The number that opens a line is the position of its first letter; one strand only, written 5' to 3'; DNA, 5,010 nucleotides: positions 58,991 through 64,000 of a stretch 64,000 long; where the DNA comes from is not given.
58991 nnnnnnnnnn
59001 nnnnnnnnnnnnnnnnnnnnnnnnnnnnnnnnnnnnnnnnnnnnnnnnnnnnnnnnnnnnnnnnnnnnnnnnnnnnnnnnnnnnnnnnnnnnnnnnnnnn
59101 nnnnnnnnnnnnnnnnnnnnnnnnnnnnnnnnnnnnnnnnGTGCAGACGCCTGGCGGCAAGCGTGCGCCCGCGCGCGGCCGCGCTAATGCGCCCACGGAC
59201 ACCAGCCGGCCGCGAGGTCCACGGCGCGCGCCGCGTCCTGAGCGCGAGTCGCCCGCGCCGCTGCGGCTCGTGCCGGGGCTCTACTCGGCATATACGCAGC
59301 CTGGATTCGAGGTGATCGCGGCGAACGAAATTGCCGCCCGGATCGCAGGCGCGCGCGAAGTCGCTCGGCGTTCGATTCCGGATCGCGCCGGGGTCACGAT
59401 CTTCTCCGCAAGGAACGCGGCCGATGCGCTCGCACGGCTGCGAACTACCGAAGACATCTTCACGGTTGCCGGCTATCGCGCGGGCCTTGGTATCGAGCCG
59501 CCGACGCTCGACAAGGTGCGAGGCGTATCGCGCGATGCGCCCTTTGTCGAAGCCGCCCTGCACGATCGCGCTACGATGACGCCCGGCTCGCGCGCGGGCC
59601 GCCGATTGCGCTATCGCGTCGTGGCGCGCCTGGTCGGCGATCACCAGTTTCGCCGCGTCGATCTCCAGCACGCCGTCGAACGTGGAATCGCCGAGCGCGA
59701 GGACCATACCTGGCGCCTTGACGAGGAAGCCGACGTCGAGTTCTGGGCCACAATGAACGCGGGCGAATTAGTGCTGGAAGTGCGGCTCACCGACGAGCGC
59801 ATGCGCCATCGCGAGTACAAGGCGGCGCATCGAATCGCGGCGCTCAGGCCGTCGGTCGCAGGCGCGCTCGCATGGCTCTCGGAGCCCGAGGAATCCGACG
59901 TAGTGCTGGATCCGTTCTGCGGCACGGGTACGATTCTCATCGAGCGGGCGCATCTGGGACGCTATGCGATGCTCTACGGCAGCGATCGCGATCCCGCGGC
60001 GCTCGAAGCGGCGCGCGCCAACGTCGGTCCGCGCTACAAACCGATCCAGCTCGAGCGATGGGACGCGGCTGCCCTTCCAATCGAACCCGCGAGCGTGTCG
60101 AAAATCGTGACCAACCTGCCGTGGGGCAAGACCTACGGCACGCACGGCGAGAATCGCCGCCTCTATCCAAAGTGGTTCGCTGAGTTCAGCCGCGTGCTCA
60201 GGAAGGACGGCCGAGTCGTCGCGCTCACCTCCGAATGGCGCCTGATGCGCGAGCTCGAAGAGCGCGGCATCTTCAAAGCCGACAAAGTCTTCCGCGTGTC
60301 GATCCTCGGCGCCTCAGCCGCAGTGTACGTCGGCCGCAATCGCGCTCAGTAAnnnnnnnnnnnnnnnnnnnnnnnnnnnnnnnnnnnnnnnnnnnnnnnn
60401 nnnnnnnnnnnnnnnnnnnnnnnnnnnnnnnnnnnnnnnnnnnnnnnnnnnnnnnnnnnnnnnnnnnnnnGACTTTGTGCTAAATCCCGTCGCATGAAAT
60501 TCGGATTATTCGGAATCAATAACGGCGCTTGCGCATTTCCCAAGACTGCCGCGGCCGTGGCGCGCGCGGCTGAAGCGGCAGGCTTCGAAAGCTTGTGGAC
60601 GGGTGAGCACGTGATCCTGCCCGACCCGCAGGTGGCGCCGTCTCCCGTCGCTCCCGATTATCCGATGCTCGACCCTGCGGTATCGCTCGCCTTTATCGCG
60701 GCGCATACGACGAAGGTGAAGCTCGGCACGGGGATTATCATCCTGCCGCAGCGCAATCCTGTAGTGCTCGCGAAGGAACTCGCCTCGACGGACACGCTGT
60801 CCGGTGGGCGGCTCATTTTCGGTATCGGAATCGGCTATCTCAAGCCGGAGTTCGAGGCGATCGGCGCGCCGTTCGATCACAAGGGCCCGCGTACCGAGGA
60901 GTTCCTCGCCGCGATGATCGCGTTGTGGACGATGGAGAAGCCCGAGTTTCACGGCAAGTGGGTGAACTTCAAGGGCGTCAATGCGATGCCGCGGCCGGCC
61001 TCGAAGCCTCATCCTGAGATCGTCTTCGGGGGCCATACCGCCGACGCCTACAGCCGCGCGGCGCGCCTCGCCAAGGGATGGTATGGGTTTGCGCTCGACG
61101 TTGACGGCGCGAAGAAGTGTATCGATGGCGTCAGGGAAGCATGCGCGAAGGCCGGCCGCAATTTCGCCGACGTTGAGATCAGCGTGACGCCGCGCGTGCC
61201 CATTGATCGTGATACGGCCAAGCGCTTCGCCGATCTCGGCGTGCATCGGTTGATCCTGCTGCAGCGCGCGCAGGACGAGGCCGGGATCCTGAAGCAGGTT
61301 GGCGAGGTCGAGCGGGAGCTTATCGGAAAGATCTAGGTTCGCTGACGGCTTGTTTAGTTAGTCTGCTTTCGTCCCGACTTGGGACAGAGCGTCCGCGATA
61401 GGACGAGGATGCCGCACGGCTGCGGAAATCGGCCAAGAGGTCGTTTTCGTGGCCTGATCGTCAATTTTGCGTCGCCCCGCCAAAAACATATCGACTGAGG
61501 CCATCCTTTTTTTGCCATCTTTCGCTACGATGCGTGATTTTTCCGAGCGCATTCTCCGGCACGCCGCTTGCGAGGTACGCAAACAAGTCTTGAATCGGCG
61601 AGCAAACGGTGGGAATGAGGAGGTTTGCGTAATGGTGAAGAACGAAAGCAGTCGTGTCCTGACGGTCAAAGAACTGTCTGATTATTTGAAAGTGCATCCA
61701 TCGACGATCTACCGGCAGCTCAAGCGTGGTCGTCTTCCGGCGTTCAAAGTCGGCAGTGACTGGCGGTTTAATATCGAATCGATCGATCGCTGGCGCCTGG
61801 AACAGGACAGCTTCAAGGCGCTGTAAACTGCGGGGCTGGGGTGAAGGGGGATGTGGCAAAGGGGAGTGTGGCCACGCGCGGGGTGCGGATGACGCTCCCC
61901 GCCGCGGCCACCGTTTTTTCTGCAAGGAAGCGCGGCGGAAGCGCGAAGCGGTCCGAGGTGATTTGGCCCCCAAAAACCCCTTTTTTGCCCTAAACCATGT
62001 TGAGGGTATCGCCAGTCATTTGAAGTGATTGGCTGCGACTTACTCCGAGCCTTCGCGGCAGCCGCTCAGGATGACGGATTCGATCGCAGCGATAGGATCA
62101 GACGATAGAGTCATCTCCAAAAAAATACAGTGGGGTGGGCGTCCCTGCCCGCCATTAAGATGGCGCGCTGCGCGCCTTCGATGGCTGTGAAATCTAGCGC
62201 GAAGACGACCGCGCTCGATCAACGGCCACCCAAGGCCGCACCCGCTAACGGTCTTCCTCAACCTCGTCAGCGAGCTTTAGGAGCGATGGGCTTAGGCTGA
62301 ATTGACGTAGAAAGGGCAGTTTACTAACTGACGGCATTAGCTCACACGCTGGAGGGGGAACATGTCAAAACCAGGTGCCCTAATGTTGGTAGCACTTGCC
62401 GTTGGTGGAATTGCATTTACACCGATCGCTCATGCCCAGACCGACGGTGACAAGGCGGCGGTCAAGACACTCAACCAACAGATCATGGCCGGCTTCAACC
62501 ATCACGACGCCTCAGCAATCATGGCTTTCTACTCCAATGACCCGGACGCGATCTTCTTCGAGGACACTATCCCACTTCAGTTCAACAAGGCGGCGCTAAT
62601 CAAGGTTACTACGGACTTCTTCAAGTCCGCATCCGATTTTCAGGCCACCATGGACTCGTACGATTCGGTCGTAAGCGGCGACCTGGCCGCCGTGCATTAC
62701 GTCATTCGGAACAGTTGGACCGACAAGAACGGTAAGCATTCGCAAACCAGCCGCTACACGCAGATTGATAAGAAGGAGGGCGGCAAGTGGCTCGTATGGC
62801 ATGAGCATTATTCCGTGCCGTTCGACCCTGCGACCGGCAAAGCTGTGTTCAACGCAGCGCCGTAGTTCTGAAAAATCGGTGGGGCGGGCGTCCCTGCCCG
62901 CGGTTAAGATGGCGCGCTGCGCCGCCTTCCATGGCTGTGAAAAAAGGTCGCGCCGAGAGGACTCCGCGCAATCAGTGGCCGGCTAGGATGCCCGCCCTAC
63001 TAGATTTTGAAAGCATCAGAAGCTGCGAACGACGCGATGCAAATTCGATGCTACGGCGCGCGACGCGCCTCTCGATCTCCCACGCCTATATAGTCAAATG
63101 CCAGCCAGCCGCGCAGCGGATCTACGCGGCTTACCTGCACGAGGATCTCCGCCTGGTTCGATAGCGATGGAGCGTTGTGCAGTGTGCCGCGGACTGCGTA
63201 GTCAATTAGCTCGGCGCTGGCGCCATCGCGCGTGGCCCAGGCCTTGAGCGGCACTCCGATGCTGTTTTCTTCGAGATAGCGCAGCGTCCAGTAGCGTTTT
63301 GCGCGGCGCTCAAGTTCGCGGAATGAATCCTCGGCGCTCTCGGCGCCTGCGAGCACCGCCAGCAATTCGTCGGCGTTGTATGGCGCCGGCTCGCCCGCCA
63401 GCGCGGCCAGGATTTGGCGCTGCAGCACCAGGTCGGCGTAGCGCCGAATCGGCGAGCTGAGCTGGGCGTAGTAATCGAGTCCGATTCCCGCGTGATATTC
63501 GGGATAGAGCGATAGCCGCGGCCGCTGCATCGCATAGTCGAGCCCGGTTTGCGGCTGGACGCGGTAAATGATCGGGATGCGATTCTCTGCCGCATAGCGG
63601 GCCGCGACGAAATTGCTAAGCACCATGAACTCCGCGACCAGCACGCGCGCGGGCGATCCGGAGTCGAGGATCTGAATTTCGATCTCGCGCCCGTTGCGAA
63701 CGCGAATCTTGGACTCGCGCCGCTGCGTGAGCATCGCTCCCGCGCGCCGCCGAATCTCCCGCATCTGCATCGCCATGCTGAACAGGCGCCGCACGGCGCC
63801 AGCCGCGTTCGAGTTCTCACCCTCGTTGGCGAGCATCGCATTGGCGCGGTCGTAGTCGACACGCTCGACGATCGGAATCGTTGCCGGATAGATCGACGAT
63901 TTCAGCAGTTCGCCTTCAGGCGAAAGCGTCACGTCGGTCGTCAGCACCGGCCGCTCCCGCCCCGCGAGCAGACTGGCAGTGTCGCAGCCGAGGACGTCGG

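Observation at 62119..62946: Low-GC SnoaL-like gene bracketed by about 75-bp direct repeats, a possible cassette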

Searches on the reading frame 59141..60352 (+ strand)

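Call 11: search_protein_families(library=pfam, proteins=[window:59141-60352:+], max_evalue=0.01)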
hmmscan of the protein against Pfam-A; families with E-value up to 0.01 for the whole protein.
window:59141-60352:+ (403 aa): 8 families
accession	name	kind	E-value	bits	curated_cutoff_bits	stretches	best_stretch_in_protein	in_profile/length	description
PF01170.24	UPF0020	-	2.6e-32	112.5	22.3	1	224-388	1-191/197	RMKL-like, methyltransferase domain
PF13847.12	Methyltransf_31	-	1.6e-08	34.8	27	1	251-370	3-116/145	Methyltransferase domain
PF13649.12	Methyltransf_25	-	5.1e-08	33.9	27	1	255-357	1-97/97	Methyltransferase domain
PF11599.14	AviRa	-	1.4e-06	28.4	25.7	0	242-295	42-97/232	RRNA methyltransferase AviRa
PF01555.25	N6_N4_Mtase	-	2.6e-05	24.7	26.7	1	251-284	181-212/221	DNA methylase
PF08241.18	Methyltransf_11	-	3.2e-05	24.9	21.2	1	257-360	2-94/95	Methyltransferase domain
PF02384.22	N6_Mtase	-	0.00065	19.6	20.4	1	242-337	37-142/311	N-6 DNA Methylase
PF05175.20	MTS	-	0.0017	18.4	23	1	251-361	31-138/170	Methyltransferase small domain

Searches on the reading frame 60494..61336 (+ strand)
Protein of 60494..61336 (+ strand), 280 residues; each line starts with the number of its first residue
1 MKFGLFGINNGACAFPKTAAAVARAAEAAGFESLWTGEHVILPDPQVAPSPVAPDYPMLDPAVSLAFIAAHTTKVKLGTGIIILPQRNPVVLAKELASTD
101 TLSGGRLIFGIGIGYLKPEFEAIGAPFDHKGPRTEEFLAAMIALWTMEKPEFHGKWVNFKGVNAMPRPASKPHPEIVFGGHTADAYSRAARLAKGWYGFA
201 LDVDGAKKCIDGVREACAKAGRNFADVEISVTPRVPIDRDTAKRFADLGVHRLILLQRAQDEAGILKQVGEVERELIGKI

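Call 11: search_protein_families(library=pfam, proteins=[window:60494-61336:+], max_evalue=0.01)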
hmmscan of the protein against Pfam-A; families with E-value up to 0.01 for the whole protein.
window:60494-61336:+ (280 aa): 1 family
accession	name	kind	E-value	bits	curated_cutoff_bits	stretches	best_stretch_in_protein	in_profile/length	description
PF00296.26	Bac_luciferase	-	1.5e-54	185.9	27.9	1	17-254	23-245/314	Luciferase-like monooxygenase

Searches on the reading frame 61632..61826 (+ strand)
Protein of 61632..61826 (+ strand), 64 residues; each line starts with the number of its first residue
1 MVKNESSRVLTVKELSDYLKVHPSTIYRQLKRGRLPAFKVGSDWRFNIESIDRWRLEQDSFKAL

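Call 11: search_protein_families(library=pfam, proteins=[window:61632-61826:+], max_evalue=0.01)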
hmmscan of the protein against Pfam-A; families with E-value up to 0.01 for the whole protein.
window:61632-61826:+ (64 aa): 7 families
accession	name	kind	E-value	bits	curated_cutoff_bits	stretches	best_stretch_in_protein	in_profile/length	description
PF12728.13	HTH_17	-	4.1e-16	59.4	27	1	9-57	1-49/51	Helix-turn-helix domain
PF13936.12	HTH_38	-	3.9e-05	23.7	27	1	12-33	23-44/44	Helix-turn-helix domain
PF01022.26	HTH_5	-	0.00017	21.8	22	1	8-31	14-37/47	Bacterial regulatory protein, arsR family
PF08279.18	HTH_11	-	0.00037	20.8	25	1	2-31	9-37/55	HTH domain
PF13384.12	HTH_23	-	0.00079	19.6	24.6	1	9-32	17-40/50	Homeodomain-like domain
PF13338.12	AbiEi_4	-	0.003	18.1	25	1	7-35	11-38/49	Transcriptional regulator, AbiEi antitoxin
PF20432.4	Xre-like-HTH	-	0.0083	16.8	25.8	0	10-36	24-51/63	Antitoxin Xre-like helix-turn-helix domain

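Call 47: find_related_loci(query=window:61632-61826:+, collection=metagenome_contigs, flank=4000)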
Query window:61632-61826:+ (64 aa) in metagenome_contigs; peptide patterns used: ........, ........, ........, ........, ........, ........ (x = any residue, [..] = any of these).
600 stretches matched a pattern (row limit reached: there are more); 155 encode a relative of the query (tblastn E <= 1e-3); the best 80 are kept; 80 distinct loci.
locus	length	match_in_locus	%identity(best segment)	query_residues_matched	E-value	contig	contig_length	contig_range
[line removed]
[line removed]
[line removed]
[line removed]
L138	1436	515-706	91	1-64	1e-37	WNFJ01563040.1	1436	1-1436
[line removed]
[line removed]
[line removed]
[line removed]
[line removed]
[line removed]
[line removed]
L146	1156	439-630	89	1-64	1e-37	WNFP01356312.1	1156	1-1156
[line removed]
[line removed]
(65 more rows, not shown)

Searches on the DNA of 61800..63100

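Call 66: search_rna_families(source=window, start=61800, end=63100, threshold=evalue, max_evalue=1)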
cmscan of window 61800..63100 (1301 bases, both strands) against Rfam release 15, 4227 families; matches with E-value up to 1: 3.
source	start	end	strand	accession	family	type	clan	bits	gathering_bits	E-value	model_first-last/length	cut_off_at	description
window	61858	61920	+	RF00802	mir-207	Gene; miRNA;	-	21.2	88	0.47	1-78/78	no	mir-207 microRNA precursor family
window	62684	62728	+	RF01768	flavi_FSE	Cis-reg; frameshift_element;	-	16.8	43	0.6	1-62/62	no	ribosomal frameshift site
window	62510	62562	-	RF01136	sR28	Gene; snRNA; snoRNA; CD-box;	-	14.2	39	0.73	1-55/55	no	Small nucleolar RNA sR28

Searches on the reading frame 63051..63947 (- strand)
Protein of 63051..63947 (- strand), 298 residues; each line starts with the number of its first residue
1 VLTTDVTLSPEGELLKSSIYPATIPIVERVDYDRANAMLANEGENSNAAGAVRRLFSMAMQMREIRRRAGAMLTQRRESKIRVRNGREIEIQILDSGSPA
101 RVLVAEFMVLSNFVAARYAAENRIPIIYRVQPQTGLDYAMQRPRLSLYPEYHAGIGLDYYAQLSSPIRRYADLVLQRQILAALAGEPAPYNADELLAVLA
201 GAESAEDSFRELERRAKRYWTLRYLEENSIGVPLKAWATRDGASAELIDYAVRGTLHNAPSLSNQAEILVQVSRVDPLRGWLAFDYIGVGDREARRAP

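Call 11: search_protein_families(library=pfam, proteins=[window:63051-63947:-], max_evalue=0.01)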
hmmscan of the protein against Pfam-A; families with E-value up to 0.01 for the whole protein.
window:63051-63947:- (298 aa): 1 family
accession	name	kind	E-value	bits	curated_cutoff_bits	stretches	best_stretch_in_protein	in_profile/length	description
PF00773.25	RNB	-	4.2e-34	118.7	29.3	2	2-134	94-230/326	RNB domain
